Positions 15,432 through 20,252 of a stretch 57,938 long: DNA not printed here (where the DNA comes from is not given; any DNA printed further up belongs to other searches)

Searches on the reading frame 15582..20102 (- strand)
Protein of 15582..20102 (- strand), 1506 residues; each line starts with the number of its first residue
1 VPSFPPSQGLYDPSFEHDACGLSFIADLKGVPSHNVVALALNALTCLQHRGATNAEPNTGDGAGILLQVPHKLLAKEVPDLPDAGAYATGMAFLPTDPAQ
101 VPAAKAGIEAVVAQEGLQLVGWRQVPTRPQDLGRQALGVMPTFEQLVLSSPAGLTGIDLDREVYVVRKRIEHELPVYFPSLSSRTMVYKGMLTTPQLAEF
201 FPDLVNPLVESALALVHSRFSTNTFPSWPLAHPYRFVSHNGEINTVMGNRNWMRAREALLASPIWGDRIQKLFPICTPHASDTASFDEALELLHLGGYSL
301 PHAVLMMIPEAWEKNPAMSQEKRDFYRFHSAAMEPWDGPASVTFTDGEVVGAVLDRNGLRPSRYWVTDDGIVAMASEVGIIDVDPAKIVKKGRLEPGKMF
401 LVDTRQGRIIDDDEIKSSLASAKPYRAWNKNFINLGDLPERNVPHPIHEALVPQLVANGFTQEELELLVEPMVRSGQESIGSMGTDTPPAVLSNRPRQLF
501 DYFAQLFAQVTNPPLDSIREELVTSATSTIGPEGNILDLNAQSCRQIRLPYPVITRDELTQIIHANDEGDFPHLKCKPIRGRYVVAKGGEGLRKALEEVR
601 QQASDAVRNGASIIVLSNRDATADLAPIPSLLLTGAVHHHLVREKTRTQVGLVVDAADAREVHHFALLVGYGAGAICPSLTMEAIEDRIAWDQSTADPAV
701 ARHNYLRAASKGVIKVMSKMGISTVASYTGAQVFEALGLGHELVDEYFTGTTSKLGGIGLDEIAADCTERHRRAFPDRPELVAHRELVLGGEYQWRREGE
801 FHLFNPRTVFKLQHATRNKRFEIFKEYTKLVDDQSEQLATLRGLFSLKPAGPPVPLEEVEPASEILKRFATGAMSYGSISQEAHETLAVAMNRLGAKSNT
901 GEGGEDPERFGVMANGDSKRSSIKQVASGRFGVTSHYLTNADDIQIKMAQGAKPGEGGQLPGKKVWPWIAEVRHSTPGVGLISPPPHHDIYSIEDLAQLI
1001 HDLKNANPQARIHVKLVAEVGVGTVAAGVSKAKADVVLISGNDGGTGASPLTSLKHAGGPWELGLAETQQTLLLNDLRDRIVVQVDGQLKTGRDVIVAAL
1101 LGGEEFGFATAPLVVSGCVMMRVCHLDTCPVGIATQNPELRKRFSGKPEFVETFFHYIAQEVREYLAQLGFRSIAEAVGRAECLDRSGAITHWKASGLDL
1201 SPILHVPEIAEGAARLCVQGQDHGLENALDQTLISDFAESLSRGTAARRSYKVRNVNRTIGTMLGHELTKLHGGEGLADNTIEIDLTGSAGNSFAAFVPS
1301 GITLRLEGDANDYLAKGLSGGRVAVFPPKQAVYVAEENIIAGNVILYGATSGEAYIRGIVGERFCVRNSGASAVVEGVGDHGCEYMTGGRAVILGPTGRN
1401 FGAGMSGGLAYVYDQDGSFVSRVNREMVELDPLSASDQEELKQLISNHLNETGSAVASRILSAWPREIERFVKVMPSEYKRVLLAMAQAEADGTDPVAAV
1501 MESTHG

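Call 43: search_protein_families(library=pfam, proteins=[window:15582-20102:-], max_evalue=0.0001)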
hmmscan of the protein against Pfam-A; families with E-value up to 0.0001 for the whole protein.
window:15582-20102:- (1506 aa): 4 families
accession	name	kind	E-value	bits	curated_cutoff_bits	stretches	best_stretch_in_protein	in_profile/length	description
PF00310.26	GATase_2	-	2.6e-176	586.9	19.9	1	20-428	1-420/420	Glutamine amidotransferases class-II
PF01645.23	Glu_synthase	-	3.1e-147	491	20.4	1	805-1171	4-368/369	Conserved region in glutamate synthase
PF04898.20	Glu_syn_central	-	1.7e-104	349.5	22.8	1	456-739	4-276/277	Glutamate synthase central domain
PF01493.24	GXGXG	-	3.7e-82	274.9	32.5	1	1251-1439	1-189/190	GXGXG motif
